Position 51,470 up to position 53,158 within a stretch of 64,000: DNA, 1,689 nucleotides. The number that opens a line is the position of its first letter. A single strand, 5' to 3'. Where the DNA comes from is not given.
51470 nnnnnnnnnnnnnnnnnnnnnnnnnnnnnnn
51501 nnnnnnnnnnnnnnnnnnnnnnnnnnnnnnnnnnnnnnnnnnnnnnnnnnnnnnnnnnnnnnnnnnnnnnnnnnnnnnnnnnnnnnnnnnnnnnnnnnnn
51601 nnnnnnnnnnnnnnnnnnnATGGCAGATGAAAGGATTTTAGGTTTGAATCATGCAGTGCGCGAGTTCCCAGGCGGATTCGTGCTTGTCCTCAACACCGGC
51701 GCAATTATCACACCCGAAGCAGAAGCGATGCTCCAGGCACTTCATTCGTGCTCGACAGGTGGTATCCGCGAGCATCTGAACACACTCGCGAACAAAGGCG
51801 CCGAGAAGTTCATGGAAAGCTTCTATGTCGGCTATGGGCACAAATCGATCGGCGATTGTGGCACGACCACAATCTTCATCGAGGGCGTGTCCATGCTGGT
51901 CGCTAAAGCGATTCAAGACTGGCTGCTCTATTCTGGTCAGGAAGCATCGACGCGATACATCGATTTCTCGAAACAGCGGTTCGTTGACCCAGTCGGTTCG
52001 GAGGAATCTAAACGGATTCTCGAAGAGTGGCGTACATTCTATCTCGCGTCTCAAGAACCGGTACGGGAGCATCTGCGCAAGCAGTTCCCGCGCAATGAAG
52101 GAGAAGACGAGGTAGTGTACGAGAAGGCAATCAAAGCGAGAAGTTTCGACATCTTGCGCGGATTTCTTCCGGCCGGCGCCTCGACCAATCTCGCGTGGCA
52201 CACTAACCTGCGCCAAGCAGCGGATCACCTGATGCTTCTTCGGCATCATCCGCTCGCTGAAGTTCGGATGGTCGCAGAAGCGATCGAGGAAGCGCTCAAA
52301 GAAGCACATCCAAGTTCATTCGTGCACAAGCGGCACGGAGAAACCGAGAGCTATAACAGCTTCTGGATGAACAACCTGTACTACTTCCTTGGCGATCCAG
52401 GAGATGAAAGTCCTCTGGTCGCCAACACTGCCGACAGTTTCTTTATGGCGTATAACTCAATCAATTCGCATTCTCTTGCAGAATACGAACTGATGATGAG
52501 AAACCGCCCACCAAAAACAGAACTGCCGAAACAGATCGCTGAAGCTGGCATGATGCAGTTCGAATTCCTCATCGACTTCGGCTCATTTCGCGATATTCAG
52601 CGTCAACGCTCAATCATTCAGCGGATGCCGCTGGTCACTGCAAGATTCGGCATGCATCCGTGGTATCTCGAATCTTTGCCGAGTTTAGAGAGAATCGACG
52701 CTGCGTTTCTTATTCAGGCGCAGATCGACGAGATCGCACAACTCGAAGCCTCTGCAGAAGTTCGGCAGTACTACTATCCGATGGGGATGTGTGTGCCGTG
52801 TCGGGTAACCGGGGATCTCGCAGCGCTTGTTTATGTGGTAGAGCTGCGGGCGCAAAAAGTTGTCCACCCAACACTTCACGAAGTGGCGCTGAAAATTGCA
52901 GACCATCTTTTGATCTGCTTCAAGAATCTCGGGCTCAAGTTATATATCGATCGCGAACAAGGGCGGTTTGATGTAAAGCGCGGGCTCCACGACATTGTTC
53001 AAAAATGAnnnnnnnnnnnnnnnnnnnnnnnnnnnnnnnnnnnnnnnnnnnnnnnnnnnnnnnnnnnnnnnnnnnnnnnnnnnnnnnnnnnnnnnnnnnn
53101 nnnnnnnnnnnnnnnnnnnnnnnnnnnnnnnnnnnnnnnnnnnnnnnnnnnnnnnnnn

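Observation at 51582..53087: Shared ~23-nt dyad motif upstream of thyX and tmk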

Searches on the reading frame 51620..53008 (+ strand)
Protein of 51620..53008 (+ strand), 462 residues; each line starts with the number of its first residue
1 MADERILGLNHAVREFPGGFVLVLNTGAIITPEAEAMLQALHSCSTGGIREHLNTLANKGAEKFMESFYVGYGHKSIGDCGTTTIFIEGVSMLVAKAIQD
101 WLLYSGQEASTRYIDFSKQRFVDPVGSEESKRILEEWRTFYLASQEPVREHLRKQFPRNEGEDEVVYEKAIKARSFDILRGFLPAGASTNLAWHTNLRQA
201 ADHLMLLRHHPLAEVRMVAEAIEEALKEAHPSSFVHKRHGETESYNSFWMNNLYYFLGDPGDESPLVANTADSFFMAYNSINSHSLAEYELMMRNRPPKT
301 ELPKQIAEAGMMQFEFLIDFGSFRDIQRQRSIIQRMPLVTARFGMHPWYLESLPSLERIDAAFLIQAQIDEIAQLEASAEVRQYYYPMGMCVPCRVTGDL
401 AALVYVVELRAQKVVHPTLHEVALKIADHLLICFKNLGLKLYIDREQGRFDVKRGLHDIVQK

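Call 8: search_protein_families(library=pfam, proteins=[window:51620-53008:+])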
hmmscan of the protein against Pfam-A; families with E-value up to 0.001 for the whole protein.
window:51620-53008:+ (462 aa): 1 family
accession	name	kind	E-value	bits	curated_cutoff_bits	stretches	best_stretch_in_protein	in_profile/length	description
PF02511.20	Thy1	-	1.6e-20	74.1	24.8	1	35-232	11-191/191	Thymidylate synthase complementing protein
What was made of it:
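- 51620..53008 (+): thyX, long form (462 aa): an N-terminal Thy1 domain plus a C-terminal half that is weakly Thy1-like. Pfam PF02511, 1.6e-20 (call 8).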

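Call 15: find_encoding_contigs(protein=window:51620-53008:+, flank=3000, max_places=10)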
Protein window:51620-53008:+ (462 aa): 1 contig read that carries it; 1 place shown.
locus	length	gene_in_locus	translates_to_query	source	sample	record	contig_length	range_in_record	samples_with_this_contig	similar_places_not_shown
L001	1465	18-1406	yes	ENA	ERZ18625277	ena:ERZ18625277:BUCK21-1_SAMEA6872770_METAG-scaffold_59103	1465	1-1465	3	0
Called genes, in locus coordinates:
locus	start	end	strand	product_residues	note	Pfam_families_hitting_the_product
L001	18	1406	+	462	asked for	PF02511:Thy1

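Call 16: find_homologous_proteins(query=window:51620-53008:+)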
Query window:51620-53008:+ (462 aa): 4494 proteins with E <= 0.001 among 8000 candidates; the best 120 are listed.
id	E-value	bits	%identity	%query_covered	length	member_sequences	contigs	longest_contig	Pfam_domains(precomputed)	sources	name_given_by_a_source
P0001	1.9e-248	843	100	80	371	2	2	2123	PF02511.21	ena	-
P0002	4.6e-224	763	74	100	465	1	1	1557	PF02511.21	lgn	-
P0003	1.3e-219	748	72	100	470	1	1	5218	PF02511.21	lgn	-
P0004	9.2e-217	738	72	100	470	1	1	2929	PF02511.21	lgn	-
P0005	2.6e-214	730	71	100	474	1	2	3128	PF02511.21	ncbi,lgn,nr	ncbi:FAD-dependent thymidylate synthase [Candidatus Kaiserbacteria bacterium]|nr:FAD-dependent thymi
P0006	3.7e-213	727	71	100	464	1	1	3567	PF02511.21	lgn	-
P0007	4.4e-212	723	71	100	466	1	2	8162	PF02511.21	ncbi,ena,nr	ncbi:MAG: hypothetical protein G01um101491_158 [Parcubacteria group bacterium Gr01-1014_91]|nr:MAG: 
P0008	4.7e-212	723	71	100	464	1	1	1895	PF02511.21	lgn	-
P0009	1.3e-211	722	70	100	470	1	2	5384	PF02511.21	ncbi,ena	-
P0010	2.0e-211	721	71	100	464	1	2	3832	PF02511.21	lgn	-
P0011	3.5e-211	720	71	100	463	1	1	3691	PF02511.21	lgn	-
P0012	4.2e-211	720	70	100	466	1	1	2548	PF02511.21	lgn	-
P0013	8.3e-211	719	70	100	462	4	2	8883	PF02511.21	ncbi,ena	-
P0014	9.8e-211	719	70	100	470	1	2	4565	PF02511.21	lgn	-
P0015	1.9e-210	718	70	100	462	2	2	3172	PF02511.21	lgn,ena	-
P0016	3.6e-209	713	70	100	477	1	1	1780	PF02511.21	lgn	-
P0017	3.3e-208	710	70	100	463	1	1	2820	PF02511.21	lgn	-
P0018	4.4e-208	710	70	100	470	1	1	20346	PF02511.21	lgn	-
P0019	9.6e-208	709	68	100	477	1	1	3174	PF02511.21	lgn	-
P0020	1.8e-207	708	69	100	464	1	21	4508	PF02511.21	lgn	-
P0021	2.4e-207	707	70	99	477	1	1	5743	PF02511.21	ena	-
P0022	2.5e-207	707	71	100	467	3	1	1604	PF02511.21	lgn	-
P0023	3.3e-207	707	69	100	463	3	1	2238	PF02511.21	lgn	-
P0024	5.2e-207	706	71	97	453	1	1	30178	PF02511.21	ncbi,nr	ncbi:MAG: FAD-dependent thymidylate synthase [Patescibacteria group bacterium]|nr:FAD-dependent thym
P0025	6.1e-207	706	70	100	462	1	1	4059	PF02511.21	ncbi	-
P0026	1.4e-206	705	69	100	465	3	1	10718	PF02511.21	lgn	-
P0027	8.5e-205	699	70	100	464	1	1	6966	PF02511.21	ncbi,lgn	-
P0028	1.3e-204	698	70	100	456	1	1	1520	PF02511.21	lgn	-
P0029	8.6e-204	696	68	99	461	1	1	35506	PF02511.21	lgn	-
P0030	2.7e-203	694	68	100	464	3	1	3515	PF02511.21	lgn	-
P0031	5.8e-203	693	68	100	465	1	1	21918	PF02511.21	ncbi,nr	ncbi:MAG: FAD-dependent thymidylate synthase [bacterium]|nr:FAD-dependent thymidylate synthase [bact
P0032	6.6e-203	693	69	100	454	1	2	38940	PF02511.21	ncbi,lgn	-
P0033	1.2e-199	682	67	100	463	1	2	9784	PF02511.21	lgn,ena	-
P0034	2.0e-199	681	68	100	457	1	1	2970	PF02511.21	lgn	-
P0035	2.3e-199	681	67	98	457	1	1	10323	PF02511.21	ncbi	ncbi:MAG TPA: FAD-dependent thymidylate synthase [Candidatus Paceibacterota bacterium]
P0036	4.4e-199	680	68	100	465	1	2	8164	PF02511.21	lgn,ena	-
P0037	5.3e-199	680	67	100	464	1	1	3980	PF02511.21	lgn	-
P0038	1.5e-197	675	67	100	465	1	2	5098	PF02511.21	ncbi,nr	ncbi:MAG: hypothetical protein G01um1014106_442 [Parcubacteria group bacterium Gr01-1014_106]|nr:MAG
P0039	1.3e-196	672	68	99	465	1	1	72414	PF02511.21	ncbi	-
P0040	1.5e-196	672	68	97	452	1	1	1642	PF02511.21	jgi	-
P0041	1.8e-196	672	68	99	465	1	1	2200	PF02511.21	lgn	-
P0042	2.1e-194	665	67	99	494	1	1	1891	PF02511.21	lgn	-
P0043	6.3e-193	660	67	100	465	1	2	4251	PF02511.21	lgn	-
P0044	1.1e-192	659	67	100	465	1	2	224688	PF02511.21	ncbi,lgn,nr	ncbi:MAG: FAD-dependent thymidylate synthase [bacterium]|nr:FAD-dependent thymidylate synthase [bact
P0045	2.4e-192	658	65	100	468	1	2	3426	PF02511.21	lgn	-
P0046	2.7e-191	655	67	99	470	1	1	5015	PF02511.21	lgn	-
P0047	2.9e-191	654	65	99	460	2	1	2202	PF02511.21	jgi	jgi:thymidylate synthase ThyX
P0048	1.3e-190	652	64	99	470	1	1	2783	PF02511.21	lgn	-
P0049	4.6e-190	650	65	98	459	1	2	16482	PF02511.21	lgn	-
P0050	1.9e-189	648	65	98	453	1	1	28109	PF02511.21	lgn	-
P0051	3.5e-188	644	65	99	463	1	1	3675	PF02511.21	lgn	-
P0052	3.0e-185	635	64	100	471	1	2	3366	PF02511.21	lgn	-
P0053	1.3e-181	623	62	98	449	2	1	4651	PF02511.21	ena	-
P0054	1.3e-180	619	62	100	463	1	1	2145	PF02511.21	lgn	-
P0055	7.5e-178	610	62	99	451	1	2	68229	PF02511.21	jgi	jgi:thymidylate synthase ThyX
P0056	4.3e-176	604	62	99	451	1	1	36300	PF02511.21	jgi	jgi:thymidylate synthase ThyX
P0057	5.2e-175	601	60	99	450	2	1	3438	PF02511.21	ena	-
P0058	8.2e-175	600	61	99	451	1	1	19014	PF02511.21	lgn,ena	-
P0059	3.2e-174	598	61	99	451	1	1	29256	PF02511.21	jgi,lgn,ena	-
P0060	6.6e-173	594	61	99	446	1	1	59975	PF02511.21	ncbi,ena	-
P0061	9.1e-173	593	60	100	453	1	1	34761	PF02511.21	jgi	jgi:thymidylate synthase ThyX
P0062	9.2e-172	590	61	100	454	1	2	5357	PF02511.21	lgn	-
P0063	1.0e-171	590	61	98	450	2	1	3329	PF02511.21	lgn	-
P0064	1.7e-171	589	60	99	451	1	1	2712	PF02511.21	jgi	-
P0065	2.7e-171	589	62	100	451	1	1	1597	PF02511.21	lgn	-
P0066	5.2e-171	588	59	98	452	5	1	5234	PF02511.21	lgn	-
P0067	7.6e-171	587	60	98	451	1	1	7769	PF02511.21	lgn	-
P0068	1.1e-170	587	59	98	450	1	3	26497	PF02511.21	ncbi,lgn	-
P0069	1.5e-170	586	59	98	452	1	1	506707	PF02511.21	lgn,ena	-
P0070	1.6e-170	586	59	98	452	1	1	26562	PF02511.21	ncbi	-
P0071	2.0e-170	586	61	96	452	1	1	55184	PF02511.21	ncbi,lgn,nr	ncbi:MAG: FAD-dependent thymidylate synthase [Candidatus Buchananbacteria bacterium]|nr:FAD-dependen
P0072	2.6e-170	585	59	99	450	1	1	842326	PF02511.21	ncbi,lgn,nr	ncbi:FAD-dependent thymidylate synthase [Candidatus Nomurabacteria bacterium]|nr:FAD-dependent thymi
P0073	2.6e-170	585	60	99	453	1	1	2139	PF02511.21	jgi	-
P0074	3.9e-170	585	59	99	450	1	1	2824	PF02511.21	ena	-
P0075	4.5e-170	585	58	99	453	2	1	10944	PF02511.21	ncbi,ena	-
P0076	8.1e-170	584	61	96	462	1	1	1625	PF02511.21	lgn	-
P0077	1.9e-169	583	61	99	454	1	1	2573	PF02511.21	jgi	jgi:thymidylate synthase ThyX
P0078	2.8e-169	582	59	99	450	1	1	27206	PF02511.21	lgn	-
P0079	3.8e-169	582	60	100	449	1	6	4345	PF02511.21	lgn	-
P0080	3.9e-169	582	60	98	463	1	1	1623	PF02511.21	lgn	-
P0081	4.3e-169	581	60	96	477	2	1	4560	PF02511.21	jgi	-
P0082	4.4e-169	581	60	100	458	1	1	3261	PF02511.21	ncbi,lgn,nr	ncbi:MAG: FAD-dependent thymidylate synthase [Candidatus Yonathbacteria bacterium]|nr:FAD-dependent 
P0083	5.2e-169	581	60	99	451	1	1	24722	PF02511.21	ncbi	-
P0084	1.1e-168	580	60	98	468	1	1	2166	PF02511.21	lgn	-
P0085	1.5e-168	580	59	98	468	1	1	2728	PF02511.21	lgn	-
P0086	1.7e-168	579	59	98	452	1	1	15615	PF02511.21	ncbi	-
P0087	1.7e-168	579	60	98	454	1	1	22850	PF02511.21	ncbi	ncbi:MAG: FAD-dependent thymidylate synthase [Candidatus Uhrbacteria bacterium]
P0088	2.0e-168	579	58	99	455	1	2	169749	PF02511.21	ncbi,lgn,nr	ncbi:MAG: FAD-dependent thymidylate synthase [Patescibacteria group bacterium]|nr:FAD-dependent thym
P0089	2.2e-168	579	60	98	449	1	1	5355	PF02511.21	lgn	-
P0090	2.3e-168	579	58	99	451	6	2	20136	PF02511.21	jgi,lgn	jgi:thymidylate synthase ThyX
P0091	2.8e-168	579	59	99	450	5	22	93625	PF02511.21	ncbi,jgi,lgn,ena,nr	ncbi:hypothetical protein HN670_04020 [bacterium]|jgi:thymidylate synthase ThyX|nr:hypothetical prot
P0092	3.5e-168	578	60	99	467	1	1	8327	PF02511.21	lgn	-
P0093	5.0e-168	578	60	100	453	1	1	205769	PF02511.21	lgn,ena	-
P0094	5.7e-168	578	60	98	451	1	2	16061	PF02511.21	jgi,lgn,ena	-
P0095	5.9e-168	578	59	98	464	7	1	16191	PF02511.21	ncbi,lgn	-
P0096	6.0e-168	578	59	98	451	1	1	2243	PF02511.21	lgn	-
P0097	6.4e-168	578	59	98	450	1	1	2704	PF02511.21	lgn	-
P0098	7.6e-168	577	60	96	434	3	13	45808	PF02511.21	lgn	-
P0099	8.4e-168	577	59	100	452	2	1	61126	PF02511.21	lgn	-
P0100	9.7e-168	577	59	98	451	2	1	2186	PF02511.21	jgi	-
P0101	1.2e-167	577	59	99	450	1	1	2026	PF02511.21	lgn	-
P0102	1.7e-167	576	59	99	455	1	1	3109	PF02511.21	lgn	-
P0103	2.1e-167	576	58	98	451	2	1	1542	PF02511.21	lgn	-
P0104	2.3e-167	576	59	100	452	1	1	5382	PF02511.21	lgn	-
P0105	3.2e-167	575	59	98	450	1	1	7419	PF02511.21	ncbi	-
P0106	3.3e-167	575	57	98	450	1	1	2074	PF02511.21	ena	-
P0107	3.5e-167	575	58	99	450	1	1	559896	PF02511.21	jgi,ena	jgi:thymidylate synthase ThyX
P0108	4.2e-167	575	60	98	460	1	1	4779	PF02511.21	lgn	-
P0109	5.2e-167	575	60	98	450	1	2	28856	PF02511.21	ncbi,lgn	-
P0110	5.6e-167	574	57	98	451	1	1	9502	PF02511.21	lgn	-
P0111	6.3e-167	574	60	99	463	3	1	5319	PF02511.21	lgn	-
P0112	6.5e-167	574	58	99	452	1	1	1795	PF02511.21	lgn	-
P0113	8.9e-167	574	60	98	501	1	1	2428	PF02511.21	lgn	-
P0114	9.8e-167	574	58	99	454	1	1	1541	PF02511.21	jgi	-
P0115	1.1e-166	573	57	98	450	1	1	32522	PF02511.21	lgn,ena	-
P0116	1.1e-166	573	59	96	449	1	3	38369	PF02511.21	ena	-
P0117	1.3e-166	573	60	98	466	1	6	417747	PF02511.21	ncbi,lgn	-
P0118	1.9e-166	573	60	98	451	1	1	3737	PF02511.21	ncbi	-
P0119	2.3e-166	572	60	98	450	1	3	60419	PF02511.21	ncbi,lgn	-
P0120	2.7e-166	572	60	98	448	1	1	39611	PF02511.21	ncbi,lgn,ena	-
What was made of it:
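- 51610..51622 (+): Shine-Dalgarno GGAG (51610-51613) and the thyX start codon ATG (51620). Homologs align from residue 1 of the 462-aa product (call 16).
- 51620..53008 (+): About 4,500 homologs, the nearest 74% identical, all Patescibacteria (call 16).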

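Call 18: find_related_loci(query=A2, collection=genome_contigs, flank=4000)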
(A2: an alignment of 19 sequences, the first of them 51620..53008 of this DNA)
Query A2 (462 aa) in genome_contigs; peptide patterns used: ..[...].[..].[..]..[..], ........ (x = any residue, [..] = any of these).
297 stretches matched a pattern; 143 encode a relative of the query (tblastn E <= 1e-3); the best 80 are kept; 80 distinct loci.
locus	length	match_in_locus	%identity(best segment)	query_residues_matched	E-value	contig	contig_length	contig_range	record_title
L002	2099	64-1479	71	3-462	0e+0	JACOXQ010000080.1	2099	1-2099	MAG: Candidatus Kaiserbacteria bacterium isolate NC_groundwater_157_Ag_S-0.1um_53_9 S4_GD2017_2_S1_scaffold_44835, whole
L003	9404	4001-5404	71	3-462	0e+0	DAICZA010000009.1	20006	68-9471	MAG TPA_asm: bacterium isolate clean1989 NODE_9_length_20006_cov_4.330674, whole genome shotgun sequence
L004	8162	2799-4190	71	3-462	0e+0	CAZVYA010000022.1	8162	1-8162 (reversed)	MAG TPA_asm: uncultured Candidatus Saccharibacteria bacterium isolate SRP178908_co2_100 genome assembly, contig: NODE_58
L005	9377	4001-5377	70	6-462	0e+0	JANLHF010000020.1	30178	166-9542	MAG: Patescibacteria group bacterium isolate P6-10 k99_140591, whole genome shotgun sequence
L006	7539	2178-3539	69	1-462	0e+0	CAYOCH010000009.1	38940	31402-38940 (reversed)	MAG TPA_asm: uncultured Candidatus Saccharibacteria bacterium isolate SRP093762_co1_108 genome assembly, contig: NODE_64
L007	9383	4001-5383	68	6-462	0e+0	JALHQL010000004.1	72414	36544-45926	MAG: Candidatus Paceibacterota bacterium isolate bin.85 c_000000002097, whole genome shotgun sequence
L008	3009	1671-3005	67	1-441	0e+0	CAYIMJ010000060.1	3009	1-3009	MAG TPA_asm: uncultured Candidatus Saccharibacteria bacterium isolate ERP119705_co25_280 genome assembly, contig: NODE_5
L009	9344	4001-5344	60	6-462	0e+0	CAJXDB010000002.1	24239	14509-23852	TPA_asm: uncultured bacterium isolate ERR599062_bin.104_MetaBAT_v2.12.1_MAG genome assembly, contig: NODE_1630_length_24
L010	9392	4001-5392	67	3-462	0e+0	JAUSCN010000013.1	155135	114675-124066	MAG: bacterium isolate E14_concoct.bin.140 E14_k141_1692772, whole genome shotgun sequence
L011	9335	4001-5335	61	9-462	0e+0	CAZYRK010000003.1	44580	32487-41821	MAG TPA_asm: uncultured Candidatus Saccharibacteria bacterium isolate SRP128015_co1_279 genome assembly, contig: NODE_74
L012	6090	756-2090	59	9-462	0e+0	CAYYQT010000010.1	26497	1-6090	MAG TPA_asm: uncultured Candidatus Saccharibacteria bacterium isolate SRP128015_co3_255 genome assembly, contig: NODE_16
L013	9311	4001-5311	61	18-462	0e+0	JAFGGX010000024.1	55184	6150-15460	MAG: Candidatus Buchananbacteria bacterium isolate Zod_Metabat.1414 k87_5631787, whole genome shotgun sequence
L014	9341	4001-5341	59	9-462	3e-180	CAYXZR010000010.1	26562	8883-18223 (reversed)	MAG TPA_asm: uncultured Gammaproteobacteria bacterium isolate SRP334346_co1_99 genome assembly, contig: NODE_1737_length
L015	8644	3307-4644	59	8-462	2e-176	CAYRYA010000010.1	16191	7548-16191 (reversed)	MAG TPA_asm: uncultured Candidatus Saccharibacteria bacterium isolate SRP286056_co1_77 genome assembly, contig: NODE_438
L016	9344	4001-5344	59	6-462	7e-176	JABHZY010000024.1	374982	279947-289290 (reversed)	MAG: Candidatus Komeilibacteria bacterium isolate SI047_bin95 k141_1450149, whole genome shotgun sequence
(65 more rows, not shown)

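Call 24: search_protein_families(library=pfam, proteins=[L007:1364-1819:-, L010:923-1378:-, L007:5431-6609:+, L010:5525-6640:+, L003:5466-6632:+, L005:5387-6058:+, L006:3542-4264:+, L007:7439-8704:+, L004:5711-6973:+, L010:7512-7940:+])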
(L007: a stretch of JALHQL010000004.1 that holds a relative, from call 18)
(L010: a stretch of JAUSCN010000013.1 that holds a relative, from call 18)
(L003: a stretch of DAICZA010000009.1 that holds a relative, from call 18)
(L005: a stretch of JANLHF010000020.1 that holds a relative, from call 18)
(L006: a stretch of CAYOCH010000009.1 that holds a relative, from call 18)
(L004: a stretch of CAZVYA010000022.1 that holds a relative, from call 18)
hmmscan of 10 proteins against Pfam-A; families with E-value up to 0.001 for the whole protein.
L007:1364-1819:- (151 aa): 0 families

L010:923-1378:- (151 aa): 0 families

L007:5431-6609:+ (392 aa): 3 families
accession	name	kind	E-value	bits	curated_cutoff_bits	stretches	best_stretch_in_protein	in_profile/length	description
PF22769.1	DCD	-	1.4e-36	126.4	27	2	50-189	18-152/153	dCTP deaminase-like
PF06559.16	DCD_N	-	1.5e-35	122.9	21.4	1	33-190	2-163/164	2'-deoxycytidine 5'-triphosphate deaminase (DCD) N-terminal domain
PF22569.1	DCD_C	-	1e-34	120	22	1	231-388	29-192/192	2'-deoxycytidine 5'-triphosphate deaminase (DCD), C-terminal domain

L010:5525-6640:+ (371 aa): 3 families
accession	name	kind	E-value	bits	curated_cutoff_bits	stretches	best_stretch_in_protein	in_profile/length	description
PF22769.1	DCD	-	4.3e-39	134.5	27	2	225-341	47-153/153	dCTP deaminase-like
PF22569.1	DCD_C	-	7.7e-36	123.7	22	1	210-369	28-192/192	2'-deoxycytidine 5'-triphosphate deaminase (DCD), C-terminal domain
PF06559.16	DCD_N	-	3.9e-33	115.1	21.4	1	4-170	2-163/164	2'-deoxycytidine 5'-triphosphate deaminase (DCD) N-terminal domain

L003:5466-6632:+ (388 aa): 3 families
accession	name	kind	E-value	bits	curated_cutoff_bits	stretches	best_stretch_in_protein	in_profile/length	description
PF22569.1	DCD_C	-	4.7e-37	127.6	22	1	230-384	37-192/192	2'-deoxycytidine 5'-triphosphate deaminase (DCD), C-terminal domain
PF22769.1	DCD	-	8.8e-37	127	27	2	231-356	35-152/153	dCTP deaminase-like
PF06559.16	DCD_N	-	7.5e-31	107.7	21.4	1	30-186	3-163/164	2'-deoxycytidine 5'-triphosphate deaminase (DCD) N-terminal domain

L005:5387-6058:+ (223 aa): 1 family
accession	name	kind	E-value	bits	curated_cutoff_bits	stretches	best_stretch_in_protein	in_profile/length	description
PF22769.1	DCD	-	9.6e-34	117.1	27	1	37-194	1-152/153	dCTP deaminase-like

L006:3542-4264:+ (240 aa): 2 families
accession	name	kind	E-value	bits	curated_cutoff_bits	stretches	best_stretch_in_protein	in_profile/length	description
PF00383.29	dCMP_cyt_deam_1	-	6e-09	36.2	25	1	107-192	36-100/102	Cytidine and deoxycytidylate deaminase zinc-binding region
PF14437.12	MafB19-deam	-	2.6e-05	24.6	27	1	145-196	50-103/142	MafB19-like deaminase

L007:7439-8704:+ (421 aa): 2 families
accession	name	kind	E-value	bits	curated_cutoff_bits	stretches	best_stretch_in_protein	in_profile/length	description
PF00464.25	SHMT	-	3.4e-147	490.7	27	1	7-387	1-398/399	Serine hydroxymethyltransferase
PF00155.27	Aminotran_1_2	-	8.3e-08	32.2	19.7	1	40-322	20-307/361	Aminotransferase class I and II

L004:5711-6973:+ (420 aa): 3 families
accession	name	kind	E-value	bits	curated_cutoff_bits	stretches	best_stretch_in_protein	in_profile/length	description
PF00464.25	SHMT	-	6.6e-149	496.3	27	1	7-386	2-398/399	Serine hydroxymethyltransferase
PF00155.27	Aminotran_1_2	-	3.7e-08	33.4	19.7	1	78-321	49-307/361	Aminotransferase class I and II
PF01053.26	Cys_Met_Meta_PP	-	7e-05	22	27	1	81-253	62-223/381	Cys/Met metabolism PLP-dependent enzyme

L010:7512-7940:+ (142 aa): 2 families
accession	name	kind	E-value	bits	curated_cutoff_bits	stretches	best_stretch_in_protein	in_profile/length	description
PF00692.24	dUTPase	-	2.4e-18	66.6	22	1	11-130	2-116/129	dUTPase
PF22769.1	DCD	-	1.4e-05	25.7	27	1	31-115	69-150/153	dCTP deaminase-like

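Call 30: find_encoding_contigs(protein=P0003, flank=4000, max_places=3)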
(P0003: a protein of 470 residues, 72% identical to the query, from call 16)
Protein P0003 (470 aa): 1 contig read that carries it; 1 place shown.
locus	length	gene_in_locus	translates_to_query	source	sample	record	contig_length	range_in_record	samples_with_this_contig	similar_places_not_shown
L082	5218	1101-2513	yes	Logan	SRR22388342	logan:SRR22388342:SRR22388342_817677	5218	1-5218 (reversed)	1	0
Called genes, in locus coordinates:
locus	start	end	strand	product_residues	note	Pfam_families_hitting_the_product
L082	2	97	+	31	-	?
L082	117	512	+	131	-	PF13366:PDDEXK_3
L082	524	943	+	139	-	PF03946:Ribosomal_L11_N, PF00298:Ribosomal_L11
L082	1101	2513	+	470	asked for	PF02511:Thy1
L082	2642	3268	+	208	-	PF00383:dCMP_cyt_deam_1, PF14437:MafB19-deam (weak)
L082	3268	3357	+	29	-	-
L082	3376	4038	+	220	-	PF02223:Thymidylate_kin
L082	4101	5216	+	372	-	?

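Call 31: find_encoding_contigs(protein=P0009, flank=4000, max_places=3)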
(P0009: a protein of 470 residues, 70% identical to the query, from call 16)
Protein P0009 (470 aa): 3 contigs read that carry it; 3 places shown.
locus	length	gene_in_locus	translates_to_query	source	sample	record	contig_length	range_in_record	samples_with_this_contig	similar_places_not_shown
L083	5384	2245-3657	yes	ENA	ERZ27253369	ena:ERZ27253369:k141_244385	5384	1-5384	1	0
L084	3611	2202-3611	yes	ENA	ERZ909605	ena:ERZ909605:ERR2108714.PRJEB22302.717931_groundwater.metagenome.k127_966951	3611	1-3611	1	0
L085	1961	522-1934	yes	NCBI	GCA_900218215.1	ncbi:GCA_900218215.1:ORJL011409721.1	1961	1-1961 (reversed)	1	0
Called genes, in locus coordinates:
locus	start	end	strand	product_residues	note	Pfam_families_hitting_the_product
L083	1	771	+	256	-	?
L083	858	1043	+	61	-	PF00584:SecE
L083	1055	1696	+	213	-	PF02357:NusG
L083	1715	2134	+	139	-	PF03946:Ribosomal_L11_N, PF00298:Ribosomal_L11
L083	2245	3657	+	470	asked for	PF02511:Thy1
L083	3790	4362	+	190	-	PF22769:DCD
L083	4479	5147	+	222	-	PF02223:Thymidylate_kin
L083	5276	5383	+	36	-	?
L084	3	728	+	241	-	?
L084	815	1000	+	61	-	PF00584:SecE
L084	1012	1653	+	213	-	PF02357:NusG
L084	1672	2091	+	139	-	PF03946:Ribosomal_L11_N, PF00298:Ribosomal_L11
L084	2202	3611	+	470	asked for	PF02511:Thy1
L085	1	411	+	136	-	?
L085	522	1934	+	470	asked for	PF02511:Thy1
